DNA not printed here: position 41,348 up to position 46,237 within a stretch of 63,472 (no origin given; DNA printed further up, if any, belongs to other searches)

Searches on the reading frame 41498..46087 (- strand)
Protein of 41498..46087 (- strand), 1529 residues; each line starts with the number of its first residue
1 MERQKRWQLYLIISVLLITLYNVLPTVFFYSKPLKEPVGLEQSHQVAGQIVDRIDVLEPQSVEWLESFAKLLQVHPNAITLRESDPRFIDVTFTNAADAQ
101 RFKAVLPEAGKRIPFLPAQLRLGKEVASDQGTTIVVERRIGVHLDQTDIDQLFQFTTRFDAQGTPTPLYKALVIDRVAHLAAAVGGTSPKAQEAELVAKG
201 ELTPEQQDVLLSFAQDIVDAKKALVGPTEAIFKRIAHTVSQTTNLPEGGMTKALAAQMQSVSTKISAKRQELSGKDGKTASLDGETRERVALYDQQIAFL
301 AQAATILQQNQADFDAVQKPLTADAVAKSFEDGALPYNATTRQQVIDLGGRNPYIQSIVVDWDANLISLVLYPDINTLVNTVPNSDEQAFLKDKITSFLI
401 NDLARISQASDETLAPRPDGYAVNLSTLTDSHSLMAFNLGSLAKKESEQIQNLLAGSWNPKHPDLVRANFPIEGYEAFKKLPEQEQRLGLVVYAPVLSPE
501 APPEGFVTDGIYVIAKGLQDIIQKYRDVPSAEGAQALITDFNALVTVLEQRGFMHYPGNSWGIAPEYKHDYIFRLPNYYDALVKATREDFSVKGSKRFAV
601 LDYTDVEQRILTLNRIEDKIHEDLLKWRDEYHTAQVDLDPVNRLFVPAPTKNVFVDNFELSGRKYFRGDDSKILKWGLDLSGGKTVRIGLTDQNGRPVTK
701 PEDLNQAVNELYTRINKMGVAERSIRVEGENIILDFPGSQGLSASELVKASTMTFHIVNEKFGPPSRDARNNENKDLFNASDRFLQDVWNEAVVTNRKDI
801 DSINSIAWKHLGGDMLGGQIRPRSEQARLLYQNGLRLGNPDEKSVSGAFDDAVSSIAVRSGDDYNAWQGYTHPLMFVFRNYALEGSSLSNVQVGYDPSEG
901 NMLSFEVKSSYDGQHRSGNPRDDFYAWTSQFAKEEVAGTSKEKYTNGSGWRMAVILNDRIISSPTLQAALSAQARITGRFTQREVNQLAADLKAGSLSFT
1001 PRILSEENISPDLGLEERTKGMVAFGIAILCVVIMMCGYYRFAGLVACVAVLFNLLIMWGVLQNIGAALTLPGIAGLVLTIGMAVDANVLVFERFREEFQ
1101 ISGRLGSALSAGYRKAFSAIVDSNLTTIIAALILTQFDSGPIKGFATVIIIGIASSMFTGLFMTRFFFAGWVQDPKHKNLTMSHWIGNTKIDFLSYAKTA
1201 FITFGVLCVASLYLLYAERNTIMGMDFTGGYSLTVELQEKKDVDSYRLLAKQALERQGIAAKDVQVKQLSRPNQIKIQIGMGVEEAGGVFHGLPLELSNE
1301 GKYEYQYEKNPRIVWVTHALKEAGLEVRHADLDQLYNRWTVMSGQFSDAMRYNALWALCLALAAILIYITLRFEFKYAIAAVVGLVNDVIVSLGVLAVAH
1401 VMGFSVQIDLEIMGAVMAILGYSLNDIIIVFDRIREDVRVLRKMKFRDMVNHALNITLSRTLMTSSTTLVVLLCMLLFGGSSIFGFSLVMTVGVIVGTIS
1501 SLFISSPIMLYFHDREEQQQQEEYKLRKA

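Call 14: search_protein_families(library=ncbifam, proteins=[window:41498-46087:-], max_evalue=0.00001)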
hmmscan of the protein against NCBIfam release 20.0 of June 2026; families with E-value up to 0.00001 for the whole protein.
window:41498-46087:- (1529 aa): 25 families
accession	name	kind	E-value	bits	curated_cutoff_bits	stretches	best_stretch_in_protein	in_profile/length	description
NF009540.0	PRK12911.1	equivalog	2.8e-270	899.8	1878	2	298-1520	230-1402/1403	bifunctional preprotein translocase subunit SecD/SecF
NF009583.0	PRK13024.1-3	subfamily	3e-163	544.7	721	1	670-1525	37-746/755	protein translocase subunit SecDF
NF009585.0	PRK13024.1-5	equivalog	1.9e-141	473.1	1037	1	950-1523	425-988/993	protein translocase subunit SecDF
NF011315.0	PRK14726.1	equivalog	5.7e-128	428.3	1249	2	947-1280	299-630/855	protein translocase subunit SecDF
TIGR00916.1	2A0604s01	subfamily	5.3e-92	307.6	148.6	2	945-1159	13-229/231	SecD/SecF family protein translocase subunit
TIGR01129.1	secD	equivalog_domain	7.8e-90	301.9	244.4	2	676-1167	1-396/397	protein translocase subunit SecD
NF009581.0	PRK13024.1-1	equivalog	2.8e-89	300.2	1058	2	957-1245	195-500/752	protein translocase subunit SecDF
TIGR00966.2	transloc_SecF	equivalog_domain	3.5e-88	295.7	160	2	1191-1510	1-277/279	protein translocase subunit SecF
NF009580.0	PRK13023.1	equivalog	7.4e-81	272.5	1153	2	946-1241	221-517/775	protein translocase subunit SecDF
NF009584.0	PRK13024.1-4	equivalog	1.3e-80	271.8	1171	2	958-1179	194-420/759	protein translocase subunit SecDF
NF009545.0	PRK12933.1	equivalog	3.9e-66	223.8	728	2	954-1167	375-589/604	protein translocase subunit SecD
NF009582.0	PRK13024.1-2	equivalog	4.8e-58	196.9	723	2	1345-1521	656-833/859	protein translocase subunit SecDF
NF046001.1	SecDF_plasm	equivalog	5.7e-38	130.5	500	1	980-1519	313-853/878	protein translocase subunit SecDF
NF006218.0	PRK08343.1-4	subfamily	1.8e-28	99.5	383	1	946-1173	156-386/392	preprotein translocase subunit SecD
NF006216.0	PRK08343.1-2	equivalog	8e-25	87.6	519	1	979-1167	306-493/506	preprotein translocase subunit SecD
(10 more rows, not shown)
